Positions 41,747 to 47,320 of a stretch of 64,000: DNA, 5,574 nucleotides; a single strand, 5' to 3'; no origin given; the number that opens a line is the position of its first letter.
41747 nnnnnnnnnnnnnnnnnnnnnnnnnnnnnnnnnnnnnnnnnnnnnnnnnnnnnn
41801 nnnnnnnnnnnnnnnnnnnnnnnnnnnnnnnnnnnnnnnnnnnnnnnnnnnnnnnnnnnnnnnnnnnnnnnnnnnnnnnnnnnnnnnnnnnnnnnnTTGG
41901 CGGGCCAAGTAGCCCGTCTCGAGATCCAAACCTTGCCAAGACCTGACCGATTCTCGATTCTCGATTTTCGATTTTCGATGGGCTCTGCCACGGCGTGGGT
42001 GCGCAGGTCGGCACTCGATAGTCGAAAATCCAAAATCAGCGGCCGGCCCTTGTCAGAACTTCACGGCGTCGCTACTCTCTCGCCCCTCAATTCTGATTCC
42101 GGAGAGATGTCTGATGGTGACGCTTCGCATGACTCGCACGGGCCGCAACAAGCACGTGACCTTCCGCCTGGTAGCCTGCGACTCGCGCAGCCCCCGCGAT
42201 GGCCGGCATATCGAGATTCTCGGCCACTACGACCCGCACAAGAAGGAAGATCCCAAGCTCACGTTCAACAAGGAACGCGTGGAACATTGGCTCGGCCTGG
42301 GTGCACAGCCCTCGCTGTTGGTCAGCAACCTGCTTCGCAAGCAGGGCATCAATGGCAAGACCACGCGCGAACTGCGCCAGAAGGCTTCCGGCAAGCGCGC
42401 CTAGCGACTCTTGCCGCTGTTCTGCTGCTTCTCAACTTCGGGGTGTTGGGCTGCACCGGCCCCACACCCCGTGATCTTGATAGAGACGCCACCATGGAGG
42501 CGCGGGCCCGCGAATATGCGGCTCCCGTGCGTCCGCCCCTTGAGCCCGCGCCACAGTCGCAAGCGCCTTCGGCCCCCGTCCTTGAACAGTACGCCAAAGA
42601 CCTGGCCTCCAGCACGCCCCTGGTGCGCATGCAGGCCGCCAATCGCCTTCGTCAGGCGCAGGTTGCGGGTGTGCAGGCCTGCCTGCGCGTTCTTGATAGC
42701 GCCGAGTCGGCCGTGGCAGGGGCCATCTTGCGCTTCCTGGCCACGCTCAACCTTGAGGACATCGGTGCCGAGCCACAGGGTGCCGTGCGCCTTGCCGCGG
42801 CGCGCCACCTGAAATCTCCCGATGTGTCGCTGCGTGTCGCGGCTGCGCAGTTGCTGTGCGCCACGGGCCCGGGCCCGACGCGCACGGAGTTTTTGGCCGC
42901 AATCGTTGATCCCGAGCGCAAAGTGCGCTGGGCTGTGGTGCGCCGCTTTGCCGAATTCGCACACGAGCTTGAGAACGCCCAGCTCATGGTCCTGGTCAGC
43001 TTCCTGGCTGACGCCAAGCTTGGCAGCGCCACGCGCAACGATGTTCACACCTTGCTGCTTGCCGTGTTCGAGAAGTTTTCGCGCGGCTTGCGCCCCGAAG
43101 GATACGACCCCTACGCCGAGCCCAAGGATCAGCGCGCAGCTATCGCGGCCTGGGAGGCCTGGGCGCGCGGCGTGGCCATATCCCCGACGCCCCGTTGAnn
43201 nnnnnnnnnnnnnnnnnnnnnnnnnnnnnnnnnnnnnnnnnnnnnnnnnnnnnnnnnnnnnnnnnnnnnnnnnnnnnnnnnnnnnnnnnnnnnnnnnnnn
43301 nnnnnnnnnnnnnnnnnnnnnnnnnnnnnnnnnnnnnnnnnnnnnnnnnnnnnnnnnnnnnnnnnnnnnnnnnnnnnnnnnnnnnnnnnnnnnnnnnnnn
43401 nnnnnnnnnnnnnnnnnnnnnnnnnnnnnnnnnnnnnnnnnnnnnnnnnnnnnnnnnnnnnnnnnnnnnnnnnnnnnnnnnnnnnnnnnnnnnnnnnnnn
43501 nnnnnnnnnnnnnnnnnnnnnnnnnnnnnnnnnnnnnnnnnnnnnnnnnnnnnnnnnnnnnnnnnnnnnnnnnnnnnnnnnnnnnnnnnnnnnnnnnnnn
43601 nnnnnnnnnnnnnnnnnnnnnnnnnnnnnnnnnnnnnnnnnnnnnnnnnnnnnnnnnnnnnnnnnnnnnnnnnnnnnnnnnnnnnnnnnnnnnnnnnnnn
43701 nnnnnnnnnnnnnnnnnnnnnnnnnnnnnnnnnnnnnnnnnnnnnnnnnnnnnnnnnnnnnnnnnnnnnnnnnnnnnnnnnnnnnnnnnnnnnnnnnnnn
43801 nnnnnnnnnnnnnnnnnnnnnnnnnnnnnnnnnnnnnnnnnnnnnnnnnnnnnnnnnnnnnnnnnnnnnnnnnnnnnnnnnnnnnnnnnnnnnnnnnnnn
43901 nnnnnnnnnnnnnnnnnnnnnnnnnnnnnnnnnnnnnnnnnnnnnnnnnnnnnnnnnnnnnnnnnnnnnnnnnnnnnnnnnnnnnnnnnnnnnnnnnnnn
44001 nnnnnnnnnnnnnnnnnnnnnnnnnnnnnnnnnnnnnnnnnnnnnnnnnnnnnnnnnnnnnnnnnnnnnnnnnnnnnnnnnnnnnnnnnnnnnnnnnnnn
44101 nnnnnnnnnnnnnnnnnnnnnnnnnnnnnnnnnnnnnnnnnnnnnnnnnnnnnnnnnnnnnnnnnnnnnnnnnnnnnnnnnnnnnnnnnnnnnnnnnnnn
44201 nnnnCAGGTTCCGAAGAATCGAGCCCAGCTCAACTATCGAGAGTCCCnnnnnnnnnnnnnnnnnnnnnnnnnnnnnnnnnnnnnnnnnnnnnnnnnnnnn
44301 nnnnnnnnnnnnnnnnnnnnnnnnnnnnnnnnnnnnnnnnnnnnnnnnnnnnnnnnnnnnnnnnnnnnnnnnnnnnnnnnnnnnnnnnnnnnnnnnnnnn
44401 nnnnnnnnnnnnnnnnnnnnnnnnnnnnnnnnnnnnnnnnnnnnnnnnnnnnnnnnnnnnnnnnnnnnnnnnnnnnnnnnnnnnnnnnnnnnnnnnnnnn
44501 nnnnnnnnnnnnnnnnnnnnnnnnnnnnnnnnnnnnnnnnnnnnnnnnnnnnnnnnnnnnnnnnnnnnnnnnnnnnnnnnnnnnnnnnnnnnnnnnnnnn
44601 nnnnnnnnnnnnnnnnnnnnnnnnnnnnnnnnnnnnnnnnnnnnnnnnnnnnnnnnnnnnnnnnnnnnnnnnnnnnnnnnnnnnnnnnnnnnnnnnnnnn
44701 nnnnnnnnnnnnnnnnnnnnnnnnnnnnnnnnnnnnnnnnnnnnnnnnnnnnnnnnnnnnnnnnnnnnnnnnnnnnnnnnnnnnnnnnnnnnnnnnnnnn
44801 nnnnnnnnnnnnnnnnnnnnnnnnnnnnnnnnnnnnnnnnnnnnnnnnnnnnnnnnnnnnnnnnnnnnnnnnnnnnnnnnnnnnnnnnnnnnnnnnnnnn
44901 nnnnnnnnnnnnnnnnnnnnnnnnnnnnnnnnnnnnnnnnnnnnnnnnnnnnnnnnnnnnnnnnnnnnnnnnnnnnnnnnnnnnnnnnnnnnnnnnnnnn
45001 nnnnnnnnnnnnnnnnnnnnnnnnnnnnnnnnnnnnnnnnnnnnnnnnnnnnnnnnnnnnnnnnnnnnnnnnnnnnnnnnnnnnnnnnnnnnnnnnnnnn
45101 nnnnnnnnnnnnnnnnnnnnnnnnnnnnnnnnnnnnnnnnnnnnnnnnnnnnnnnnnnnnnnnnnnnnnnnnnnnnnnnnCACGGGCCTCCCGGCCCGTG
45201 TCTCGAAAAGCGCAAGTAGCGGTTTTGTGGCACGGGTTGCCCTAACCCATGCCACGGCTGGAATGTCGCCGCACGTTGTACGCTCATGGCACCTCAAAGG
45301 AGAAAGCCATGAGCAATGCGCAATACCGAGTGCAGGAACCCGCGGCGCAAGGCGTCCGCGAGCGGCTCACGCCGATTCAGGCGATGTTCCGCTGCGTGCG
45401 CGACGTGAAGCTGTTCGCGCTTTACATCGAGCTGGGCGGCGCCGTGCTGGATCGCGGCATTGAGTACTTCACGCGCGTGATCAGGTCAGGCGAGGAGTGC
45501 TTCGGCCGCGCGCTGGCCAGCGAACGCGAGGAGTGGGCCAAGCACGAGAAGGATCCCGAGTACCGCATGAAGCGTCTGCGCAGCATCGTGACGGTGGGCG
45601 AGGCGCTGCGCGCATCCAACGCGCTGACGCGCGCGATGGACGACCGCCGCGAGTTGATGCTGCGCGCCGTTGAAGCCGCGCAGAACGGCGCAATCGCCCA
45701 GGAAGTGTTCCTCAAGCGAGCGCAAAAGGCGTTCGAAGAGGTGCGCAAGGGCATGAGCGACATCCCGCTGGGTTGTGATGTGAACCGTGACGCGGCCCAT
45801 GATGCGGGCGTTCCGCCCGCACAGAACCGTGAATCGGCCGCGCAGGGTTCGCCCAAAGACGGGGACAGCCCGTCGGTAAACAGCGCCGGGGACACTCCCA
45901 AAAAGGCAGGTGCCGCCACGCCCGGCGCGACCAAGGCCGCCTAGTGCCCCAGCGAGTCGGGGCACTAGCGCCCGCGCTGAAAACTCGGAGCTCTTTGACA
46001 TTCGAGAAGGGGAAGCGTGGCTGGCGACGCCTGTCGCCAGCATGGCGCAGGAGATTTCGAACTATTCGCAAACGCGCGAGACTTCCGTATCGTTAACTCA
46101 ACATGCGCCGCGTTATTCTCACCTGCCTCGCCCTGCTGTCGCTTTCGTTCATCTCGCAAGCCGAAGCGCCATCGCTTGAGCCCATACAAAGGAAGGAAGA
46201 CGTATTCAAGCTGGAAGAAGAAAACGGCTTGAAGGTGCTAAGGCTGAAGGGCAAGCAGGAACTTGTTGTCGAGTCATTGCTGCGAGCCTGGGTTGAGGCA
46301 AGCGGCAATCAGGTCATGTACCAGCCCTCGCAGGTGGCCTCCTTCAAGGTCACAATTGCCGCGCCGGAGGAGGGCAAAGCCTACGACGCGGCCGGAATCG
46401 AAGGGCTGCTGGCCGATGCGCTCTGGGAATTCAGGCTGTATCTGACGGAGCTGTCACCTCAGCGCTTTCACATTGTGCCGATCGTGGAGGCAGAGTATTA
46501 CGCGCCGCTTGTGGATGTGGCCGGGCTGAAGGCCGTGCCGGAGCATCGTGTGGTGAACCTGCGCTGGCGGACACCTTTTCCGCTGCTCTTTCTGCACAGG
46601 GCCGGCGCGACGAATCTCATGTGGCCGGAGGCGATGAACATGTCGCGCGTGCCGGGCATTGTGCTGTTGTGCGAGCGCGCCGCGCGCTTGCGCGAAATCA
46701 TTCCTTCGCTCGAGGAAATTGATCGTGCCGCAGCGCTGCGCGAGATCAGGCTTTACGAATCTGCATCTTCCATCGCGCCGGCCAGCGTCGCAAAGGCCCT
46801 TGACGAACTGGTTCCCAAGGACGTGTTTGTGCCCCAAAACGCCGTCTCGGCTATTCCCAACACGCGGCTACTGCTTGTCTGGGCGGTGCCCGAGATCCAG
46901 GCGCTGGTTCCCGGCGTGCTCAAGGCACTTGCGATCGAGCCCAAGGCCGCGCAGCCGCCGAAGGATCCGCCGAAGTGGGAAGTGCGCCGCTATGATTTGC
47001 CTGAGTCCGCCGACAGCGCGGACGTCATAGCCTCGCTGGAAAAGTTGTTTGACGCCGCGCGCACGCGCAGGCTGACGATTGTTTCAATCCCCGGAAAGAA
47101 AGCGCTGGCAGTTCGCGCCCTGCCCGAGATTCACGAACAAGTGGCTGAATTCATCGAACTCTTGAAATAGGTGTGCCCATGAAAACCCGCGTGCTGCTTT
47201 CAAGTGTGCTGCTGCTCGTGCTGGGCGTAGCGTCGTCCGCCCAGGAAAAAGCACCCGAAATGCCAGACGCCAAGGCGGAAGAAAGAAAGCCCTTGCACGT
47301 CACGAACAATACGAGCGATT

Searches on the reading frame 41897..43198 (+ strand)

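Call 13: search_protein_families(library=pfam, proteins=[window:41897-43198:+], max_evalue=0.001)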
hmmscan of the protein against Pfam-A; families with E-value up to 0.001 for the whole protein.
window:41897-43198:+ (433 aa): 1 family
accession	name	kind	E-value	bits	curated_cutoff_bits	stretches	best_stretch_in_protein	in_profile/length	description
PF13646.12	HEAT_2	-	0.00052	20.7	27.7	0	305-372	8-73/88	HEAT repeats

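Call 88: search_protein_families(library=pfam, proteins=[window:41897-43198:+], max_evalue=0.01)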
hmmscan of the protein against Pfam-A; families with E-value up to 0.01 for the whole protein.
window:41897-43198:+ (433 aa): 1 family
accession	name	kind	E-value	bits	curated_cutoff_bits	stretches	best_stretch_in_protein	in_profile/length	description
PF13646.12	HEAT_2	-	0.00052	20.7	27.7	0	305-372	8-73/88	HEAT repeats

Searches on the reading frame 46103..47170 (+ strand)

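Call 4: search_protein_families(library=pfam, proteins=[window:46103-47170:+], max_evalue=0.1)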
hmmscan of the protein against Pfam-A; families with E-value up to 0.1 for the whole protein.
window:46103-47170:+ (355 aa): 1 family
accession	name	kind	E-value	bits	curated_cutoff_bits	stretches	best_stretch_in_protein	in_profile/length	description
PF03958.22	Secretin_N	-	1.3e-07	32.1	28.2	1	302-354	8-63/69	Bacterial type II/III secretion system short domain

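Call 5: search_protein_families(library=ncbifam, proteins=[window:46103-47170:+], max_evalue=0.1)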
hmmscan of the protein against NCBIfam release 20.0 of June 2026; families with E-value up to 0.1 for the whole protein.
window:46103-47170:+ (355 aa): 0 families
